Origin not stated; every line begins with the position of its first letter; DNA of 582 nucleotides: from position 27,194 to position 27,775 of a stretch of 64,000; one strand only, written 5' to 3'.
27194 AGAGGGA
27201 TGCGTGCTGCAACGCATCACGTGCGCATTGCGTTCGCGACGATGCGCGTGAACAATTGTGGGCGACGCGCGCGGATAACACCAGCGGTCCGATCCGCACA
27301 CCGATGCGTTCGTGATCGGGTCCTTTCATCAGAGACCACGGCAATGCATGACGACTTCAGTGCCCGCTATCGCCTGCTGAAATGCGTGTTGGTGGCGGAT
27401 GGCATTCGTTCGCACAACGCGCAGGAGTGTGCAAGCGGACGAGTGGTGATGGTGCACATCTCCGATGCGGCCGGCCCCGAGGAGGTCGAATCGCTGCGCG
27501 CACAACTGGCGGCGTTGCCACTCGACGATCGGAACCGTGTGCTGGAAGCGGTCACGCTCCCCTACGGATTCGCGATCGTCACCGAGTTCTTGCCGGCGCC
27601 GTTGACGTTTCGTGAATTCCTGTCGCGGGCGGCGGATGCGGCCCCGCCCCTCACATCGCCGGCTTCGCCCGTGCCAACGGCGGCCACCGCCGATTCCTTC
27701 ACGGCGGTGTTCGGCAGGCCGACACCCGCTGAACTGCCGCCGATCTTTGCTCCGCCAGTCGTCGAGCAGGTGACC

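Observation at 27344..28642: N-lobe-only pseudokinase with proline-rich region and C-terminal membrane anchor, embedded in the T6SS between two tssK genes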

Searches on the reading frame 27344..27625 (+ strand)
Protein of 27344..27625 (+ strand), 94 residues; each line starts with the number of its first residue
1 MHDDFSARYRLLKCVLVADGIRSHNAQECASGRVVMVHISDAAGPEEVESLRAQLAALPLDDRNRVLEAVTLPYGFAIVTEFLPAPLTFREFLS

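Call 12: search_solved_structures(query=A2, max_evalue=10, show_alignments=3)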
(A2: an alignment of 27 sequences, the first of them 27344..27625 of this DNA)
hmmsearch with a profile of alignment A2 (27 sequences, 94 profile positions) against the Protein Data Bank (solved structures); distinct sequences matched with E-value up to 10: 54.
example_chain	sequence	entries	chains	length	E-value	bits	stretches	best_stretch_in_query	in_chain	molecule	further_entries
2g9w_A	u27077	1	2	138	0.00072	23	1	26-62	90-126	conserved hypothetical protein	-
4rv1_A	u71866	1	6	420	0.011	19.2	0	26-79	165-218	Engineered Protein OR497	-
3iec_A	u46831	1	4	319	0.025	18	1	8-87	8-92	Serine/threonine-protein kinase MARK2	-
1y8g_A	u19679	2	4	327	0.031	17.7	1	8-87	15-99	MAP/Microtubule affinity-regulating kinase 2 | MAP/Microtubule affinity regulating kinase 2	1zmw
1zmu_A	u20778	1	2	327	0.031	17.7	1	8-87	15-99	MAP/Microtubule affinity regulating kinase 2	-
2r0i_A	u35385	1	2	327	0.031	17.7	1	8-87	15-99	Serine/threonine-protein kinase MARK2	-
5eak_A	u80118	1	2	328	0.032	17.7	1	8-87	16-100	Serine/threonine-protein kinase MARK2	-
5kz7_A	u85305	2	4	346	0.034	17.6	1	8-87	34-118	Serine/threonine-protein kinase MARK2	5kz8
1zmv_A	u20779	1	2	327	0.036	17.5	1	8-87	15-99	MAP/Microtubule affinity regulating kinase 2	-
2wzj_A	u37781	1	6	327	0.036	17.5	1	8-87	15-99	SERINE/THREONINE-PROTEIN KINASE MARK2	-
2qnj_A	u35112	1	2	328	0.053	17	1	8-85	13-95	MAP/microtubule affinity-regulating kinase 3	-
9vfo_A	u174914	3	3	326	0.053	17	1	8-81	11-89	MAP/microtubule affinity-regulating kinase 3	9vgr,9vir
8uoh_A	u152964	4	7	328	0.054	17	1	8-81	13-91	MAP/microtubule affinity-regulating kinase 3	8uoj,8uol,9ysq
8uoi_A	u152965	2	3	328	0.054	17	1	8-81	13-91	MAP/microtubule affinity-regulating kinase 3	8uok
9yr9_A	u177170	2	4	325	0.054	17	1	8-85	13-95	MAP/microtubule affinity-regulating kinase 3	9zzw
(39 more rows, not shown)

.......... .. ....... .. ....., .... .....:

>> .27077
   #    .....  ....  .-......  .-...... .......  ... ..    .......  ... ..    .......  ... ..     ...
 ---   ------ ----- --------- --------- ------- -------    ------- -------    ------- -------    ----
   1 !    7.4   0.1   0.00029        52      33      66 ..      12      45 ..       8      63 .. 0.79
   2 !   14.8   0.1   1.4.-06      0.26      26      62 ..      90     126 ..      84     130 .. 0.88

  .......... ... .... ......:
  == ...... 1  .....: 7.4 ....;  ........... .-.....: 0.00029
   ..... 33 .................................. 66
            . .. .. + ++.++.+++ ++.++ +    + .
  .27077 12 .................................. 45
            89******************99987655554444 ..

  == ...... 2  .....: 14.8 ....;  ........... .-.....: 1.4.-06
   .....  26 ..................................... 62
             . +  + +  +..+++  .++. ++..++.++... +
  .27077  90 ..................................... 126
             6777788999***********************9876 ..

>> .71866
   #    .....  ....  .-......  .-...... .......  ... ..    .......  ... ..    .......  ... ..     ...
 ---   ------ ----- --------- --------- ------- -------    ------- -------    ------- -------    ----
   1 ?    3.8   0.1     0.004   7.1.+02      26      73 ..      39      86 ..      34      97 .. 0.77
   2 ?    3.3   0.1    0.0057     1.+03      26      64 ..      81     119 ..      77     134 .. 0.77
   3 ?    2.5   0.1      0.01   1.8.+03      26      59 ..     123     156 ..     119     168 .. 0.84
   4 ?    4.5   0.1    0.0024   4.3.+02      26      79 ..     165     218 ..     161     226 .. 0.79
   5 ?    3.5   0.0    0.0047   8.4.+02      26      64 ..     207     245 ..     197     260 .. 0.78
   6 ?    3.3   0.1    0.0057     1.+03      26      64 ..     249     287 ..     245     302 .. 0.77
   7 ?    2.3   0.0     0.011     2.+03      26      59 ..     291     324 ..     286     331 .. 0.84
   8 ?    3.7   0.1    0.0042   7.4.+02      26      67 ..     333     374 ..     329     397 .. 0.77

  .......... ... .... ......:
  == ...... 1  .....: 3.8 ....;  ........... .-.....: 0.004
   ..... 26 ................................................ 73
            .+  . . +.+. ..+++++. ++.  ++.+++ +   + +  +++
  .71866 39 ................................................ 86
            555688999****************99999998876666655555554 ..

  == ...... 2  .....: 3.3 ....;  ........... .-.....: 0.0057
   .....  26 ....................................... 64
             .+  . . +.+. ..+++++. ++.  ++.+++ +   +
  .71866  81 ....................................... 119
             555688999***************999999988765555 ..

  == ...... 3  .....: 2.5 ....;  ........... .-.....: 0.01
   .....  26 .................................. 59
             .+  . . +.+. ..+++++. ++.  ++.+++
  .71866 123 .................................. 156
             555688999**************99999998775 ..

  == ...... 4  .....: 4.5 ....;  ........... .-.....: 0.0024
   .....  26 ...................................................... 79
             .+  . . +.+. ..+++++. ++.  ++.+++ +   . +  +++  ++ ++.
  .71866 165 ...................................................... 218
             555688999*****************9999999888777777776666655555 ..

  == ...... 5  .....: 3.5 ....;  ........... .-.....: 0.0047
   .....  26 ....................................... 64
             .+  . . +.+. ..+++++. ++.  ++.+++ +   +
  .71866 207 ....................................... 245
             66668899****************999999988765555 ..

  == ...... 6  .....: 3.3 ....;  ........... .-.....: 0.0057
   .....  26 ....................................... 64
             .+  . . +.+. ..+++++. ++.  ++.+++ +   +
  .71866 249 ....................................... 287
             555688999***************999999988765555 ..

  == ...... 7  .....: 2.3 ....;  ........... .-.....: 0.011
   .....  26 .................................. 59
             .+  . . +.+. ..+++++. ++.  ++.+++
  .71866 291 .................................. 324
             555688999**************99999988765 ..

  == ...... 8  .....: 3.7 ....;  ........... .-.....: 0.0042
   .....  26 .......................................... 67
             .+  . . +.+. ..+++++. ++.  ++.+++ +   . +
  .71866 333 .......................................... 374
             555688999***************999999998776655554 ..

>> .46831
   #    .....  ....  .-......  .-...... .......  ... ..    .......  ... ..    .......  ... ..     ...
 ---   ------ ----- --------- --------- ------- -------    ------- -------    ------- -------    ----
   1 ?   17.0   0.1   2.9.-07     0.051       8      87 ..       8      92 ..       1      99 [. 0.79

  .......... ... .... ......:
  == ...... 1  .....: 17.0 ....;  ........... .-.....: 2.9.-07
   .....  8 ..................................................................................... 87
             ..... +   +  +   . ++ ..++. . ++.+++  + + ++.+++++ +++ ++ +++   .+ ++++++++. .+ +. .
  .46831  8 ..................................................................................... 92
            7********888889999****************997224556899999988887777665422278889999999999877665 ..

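Call 19: predict_structure(alignment_id=A2)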
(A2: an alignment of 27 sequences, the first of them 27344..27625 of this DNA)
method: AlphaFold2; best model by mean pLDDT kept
length: 94 residues; sequences in the alignment: 27
mean_pLDDT: 87.4   pTM: 0.76
mean pLDDT of the five models: 87.4, 85.4, 84.9, 83.9, 81.9
residues with pLDDT >= 90: 44; 70-90: 47; 50-70: 1; < 50: 2
segments of 3 or more residues with pLDDT < 50: none
pLDDT, mean of each block of 10 residues (from residue 1): 77 90 93 93 85 89 90 89 82 85
secondary structure, 60 per line:
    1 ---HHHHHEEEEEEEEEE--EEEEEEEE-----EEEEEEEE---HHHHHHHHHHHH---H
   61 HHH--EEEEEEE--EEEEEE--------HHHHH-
elements in order: H4-8 E9-18 E21-28 E34-41 H45-56 H60-63 E66-72 E75-80 H89-93

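Call 24: fold_search(model_id=the predicted structure, library=pdb)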
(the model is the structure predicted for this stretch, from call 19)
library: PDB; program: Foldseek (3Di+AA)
matches with E <= 10: 2000; with E <= 0.001: 2
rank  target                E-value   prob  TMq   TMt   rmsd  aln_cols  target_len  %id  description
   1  9ysq_A                5.1e-04  1.00  0.65  0.22   2.7        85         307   19  Structure of a human NUAK1-MARK3 kinase domain chimera in complex with inhibitor (released 2026-04-08)
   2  4bfm                  9.9e-04  1.00  0.69  0.23   2.8        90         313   18  The crystal structure of mouse PK38 (released 2014-02-12)
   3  7kx8_A                1.2e-03  1.00  0.69  0.27   3.4        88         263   15  Crystal structure of DCLK1-Cter in complex with FMF-03-055-1 (released 2021-09-22)
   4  8z5r_C                1.3e-03  1.00  0.66  0.19   3.4       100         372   14  human phosphorylase kinase alpha/gamma/delta subcomplex - phosphorylation and Ca2+ bound state (released 2025-04-23)
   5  8jfk_C                1.3e-03  1.00  0.65  0.19   3.9        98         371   15  PhK holoenzyme in inactive state, muscle isoform (released 2024-04-03)
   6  7f3g_A                1.3e-03  1.00  0.67  0.26   5.2        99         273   13  Crystal structure of DCLK1 kinase domain in complex with ruxolitinib (released 2021-08-18)
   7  4umt                  1.4e-03  1.00  0.68  0.23   2.9        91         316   15  Structure of MELK in complex with inhibitors (released 2014-10-22)
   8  7f3g_B                1.4e-03  1.00  0.62  0.25   4.5        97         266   18  Crystal structure of DCLK1 kinase domain in complex with ruxolitinib (released 2021-08-18)
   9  3zut_A                1.5e-03  1.00  0.57  0.23   4.9        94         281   24  The structure of OST1 (D160A) kinase (released 2011-10-12)
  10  1y8g_B                1.6e-03  1.00  0.63  0.22   4.1        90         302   21  Catalytic and ubiqutin-associated domains of MARK2/PAR-1: Inactive double mutant with selenomethionine (released 2006-02-14)
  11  9ysq_B                1.8e-03  1.00  0.64  0.21   2.6        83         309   19  Structure of a human NUAK1-MARK3 kinase domain chimera in complex with inhibitor (released 2026-04-08)
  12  4d2w_C                1.9e-03  1.00  0.67  0.23   3.7        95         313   16  Structure of MELK in complex with inhibitors (released 2014-10-08)
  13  4d2p_B                1.9e-03  1.00  0.68  0.23   3.9        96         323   16  Structure of MELK in complex with inhibitors (released 2014-10-08)
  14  4d2p_D                1.9e-03  1.00  0.67  0.23   4.0        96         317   14  Structure of MELK in complex with inhibitors (released 2014-10-08)
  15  5tvt                  2.0e-03  1.00  0.63  0.21   3.6        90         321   14  Structure of Maternal Embryonic Leucine Zipper Kinase (released 2017-11-15)
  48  3uqc_D                3.3e-03  1.00  0.64  0.26   2.8        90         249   23  Structure of the Intracellular Kinase Homology Domain of Rv3910 at 2.2 A resolution (released 2012-02-08)
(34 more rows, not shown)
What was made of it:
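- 27344..27625 (+): Residues 1-94: protein-kinase N-lobe fold (β1-β2-β3-αC-β4-β5-hinge-αD). Gly-loop degenerate, catalytic Lys replaced by invariant His38, αC Glu lost. Top 50 listed Foldseek PDB hits are all kinases, TMq 0.57-0.71 (call 24).
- On T6SS Fha1/TagH scaffold: The fold is a kinase N-lobe (call 24).
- Closest known: MviN. Same: Its structure 3uqc is among the fold hits, at 23% identity (call 24).
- All top 50 listed Foldseek hits are kinases, including the MviN pseudokinase 3uqc at 23% identity (call 24).
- Tried and rejected: An FHA-like or other fold for the N-terminus (call 24).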

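Call 34: search_protein_representatives(alignment_id=A2)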
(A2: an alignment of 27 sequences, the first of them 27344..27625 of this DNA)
Query: 27 sequences, 94 profile positions. Proteins with E-value up to 0.001 (for the whole library): 935; up to 1e-10: 408; up to 1e-30: 28. The best 150 are listed.
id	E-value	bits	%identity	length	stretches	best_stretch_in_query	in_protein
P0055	3.6e-40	152.2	-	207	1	1-94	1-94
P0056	1.2e-39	150.6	-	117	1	1-94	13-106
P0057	9.8e-39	147.6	-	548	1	1-94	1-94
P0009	5.8e-38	145.1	-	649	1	1-93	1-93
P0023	4.4e-37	142.3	-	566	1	1-94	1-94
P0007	4.5e-37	142.3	-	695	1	1-94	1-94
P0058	5.9e-37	141.9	-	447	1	1-93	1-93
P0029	6.2e-37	141.8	-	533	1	1-93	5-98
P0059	1.0e-36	141.1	-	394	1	1-93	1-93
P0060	1.0e-36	141.1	-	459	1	1-94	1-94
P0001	2.1e-36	140.1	-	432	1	1-93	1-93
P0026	3.7e-36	139.4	-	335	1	1-94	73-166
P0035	4.7e-36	139.0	-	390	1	2-94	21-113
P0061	4.8e-36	139.0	-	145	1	1-93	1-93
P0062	8.0e-36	138.3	-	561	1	1-94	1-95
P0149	5.1e-19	84.4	-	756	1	1-94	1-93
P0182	8.5e-18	80.5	-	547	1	1-94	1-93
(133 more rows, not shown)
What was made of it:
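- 935 clusters at 50% identity match at E<1e-3 (call 34).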

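Call 38: find_related_loci(query=A4, collection=genome_contigs, flank=6000)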
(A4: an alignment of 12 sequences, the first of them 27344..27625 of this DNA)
Query A4 (94 aa) in genome_contigs; peptide patterns used: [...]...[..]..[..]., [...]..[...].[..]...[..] (x = any residue, [..] = any of these).
109 stretches matched a pattern; 43 encode a relative of the query (tblastn E <= 1e-3); 43 distinct loci.
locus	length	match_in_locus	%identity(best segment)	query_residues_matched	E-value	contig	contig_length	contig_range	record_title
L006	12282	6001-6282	67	1-94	5e-40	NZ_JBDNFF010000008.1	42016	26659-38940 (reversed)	MAG: Gemmatimonas sp. isolate concoct.107.WLB k141_12549, whole genome shotgun sequence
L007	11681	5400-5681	68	1-94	1e-39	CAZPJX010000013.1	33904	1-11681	MAG TPA_asm: uncultured Gemmatimonas sp. isolate binchicken_co235_112 genome assembly, contig: NODE_3031_length_33904_co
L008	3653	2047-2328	66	1-94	2e-39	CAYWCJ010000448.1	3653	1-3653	MAG TPA_asm: uncultured Gemmatimonas sp. isolate SRP128246_co1_24 genome assembly, contig: NODE_73826_length_3653_cov_6.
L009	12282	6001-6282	68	1-94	7e-39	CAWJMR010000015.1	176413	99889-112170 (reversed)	MAG: uncultured Gemmatimonadaceae bacterium isolate MFD02832.bin.1.173 genome assembly, contig: contig_25190, whole geno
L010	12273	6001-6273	68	3-93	9e-39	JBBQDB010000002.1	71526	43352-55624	MAG: Gemmatimonadales bacterium isolate Co_metawrap_1199 Cmw_1199_k141_13611106_length_71526_cov_82.0131, whole genome s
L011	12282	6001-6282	66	1-94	1e-38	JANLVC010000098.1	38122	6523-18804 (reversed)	MAG: Gemmatimonadota bacterium isolate OTE_21_metabat_209 OTE_21_k141_1227037, whole genome shotgun sequence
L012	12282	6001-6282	67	1-94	2e-38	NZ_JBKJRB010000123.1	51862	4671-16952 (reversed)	MAG: Gemmatimonas sp. isolate ant_bin.519 k117_138434, whole genome shotgun sequence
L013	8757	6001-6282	67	1-94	2e-38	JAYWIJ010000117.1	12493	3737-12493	MAG: Gemmatimonadaceae bacterium isolate GLR81_GL56_UP_2_metabinner_13 GLR81_GL56_UP_2_metabinner_13_116, whole genome s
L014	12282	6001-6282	67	1-94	3e-38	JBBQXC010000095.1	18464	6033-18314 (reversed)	MAG: Gemmatimonadales bacterium isolate Co_metawrap_2092 Cmw_2092_k141_10128465_length_18464_cov_13.7331, whole genome s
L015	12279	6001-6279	67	1-93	5e-38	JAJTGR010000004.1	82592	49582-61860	MAG: Gemmatimonadetes bacterium isolate CoA2_M2 k141_385649, whole genome shotgun sequence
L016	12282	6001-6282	66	1-94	1e-37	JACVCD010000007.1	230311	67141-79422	MAG: Gemmatimonadaceae bacterium isolate Desfum bin_9_GBBB01 NODE_23_length_230311_cov_6.281596, whole genome shotgun se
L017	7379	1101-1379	66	1-93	1e-37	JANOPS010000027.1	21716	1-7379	MAG: Gemmatimonadaceae bacterium isolate VAR_4_metabat_445 VAR_4_k141_2246835, whole genome shotgun sequence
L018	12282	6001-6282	65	1-94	2e-37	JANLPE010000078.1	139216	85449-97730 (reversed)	MAG: Gemmatimonadaceae bacterium isolate OTE_38_metabat_423 OTE_38_k141_815834, whole genome shotgun sequence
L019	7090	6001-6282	66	1-94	2e-37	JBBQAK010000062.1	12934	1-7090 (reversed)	MAG: Gemmatimonadales bacterium isolate Co_metawrap_1464 Cmw_1464_k141_12798335_length_12934_cov_6.0000, whole genome sh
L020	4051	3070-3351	65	1-94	1e-36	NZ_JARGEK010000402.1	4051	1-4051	Roseisolibacter sp. H3M3-2 spades_K_default_402, whole genome shotgun sequence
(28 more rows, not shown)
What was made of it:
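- Tried and rejected: It was repeated with the closer set A4 (call 38), so the genome survey is biased toward Gemmatimonadota.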

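Call 49: find_encoding_contigs(protein=P0182, flank=8000, max_places=1)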
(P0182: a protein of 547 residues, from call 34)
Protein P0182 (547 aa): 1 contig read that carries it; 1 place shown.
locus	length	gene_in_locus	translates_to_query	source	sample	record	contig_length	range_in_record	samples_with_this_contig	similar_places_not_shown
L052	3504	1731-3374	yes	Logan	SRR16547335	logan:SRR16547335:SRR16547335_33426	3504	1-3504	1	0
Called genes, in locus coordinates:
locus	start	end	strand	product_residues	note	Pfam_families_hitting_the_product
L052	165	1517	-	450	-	PF05936:T6SS_VasE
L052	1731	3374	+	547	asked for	-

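Call 50: find_encoding_contigs(protein=P0149, flank=8000, max_places=1)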
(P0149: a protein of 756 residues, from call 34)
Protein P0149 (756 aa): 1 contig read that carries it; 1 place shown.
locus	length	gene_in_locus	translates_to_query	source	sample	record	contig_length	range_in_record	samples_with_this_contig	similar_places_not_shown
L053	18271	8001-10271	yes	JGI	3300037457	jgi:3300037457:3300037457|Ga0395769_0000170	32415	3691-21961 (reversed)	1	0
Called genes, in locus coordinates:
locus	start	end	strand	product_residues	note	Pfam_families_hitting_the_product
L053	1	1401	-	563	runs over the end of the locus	PF00069:Pkinase, PF07714:PK_Tyr_Ser-Thr, PF01636:APH (faint), PF17667:Pkinase_fungal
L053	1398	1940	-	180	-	-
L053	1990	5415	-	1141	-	PF14331:IcmF-related_N, PF06761:IcmF-related, PF21070:IcmF_helical (weak), PF06744:IcmF_C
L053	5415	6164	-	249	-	PF09850:DotU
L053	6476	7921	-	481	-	PF05936:T6SS_VasE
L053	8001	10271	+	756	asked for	-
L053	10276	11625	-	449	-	PF05936:T6SS_VasE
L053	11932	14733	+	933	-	PF00069:Pkinase, PF07714:PK_Tyr_Ser-Thr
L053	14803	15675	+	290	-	-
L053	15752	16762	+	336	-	PF02368:Big_2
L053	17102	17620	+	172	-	PF05591:T6SS_VipA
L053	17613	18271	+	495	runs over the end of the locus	PF05943:VipB, PF18945:VipB_2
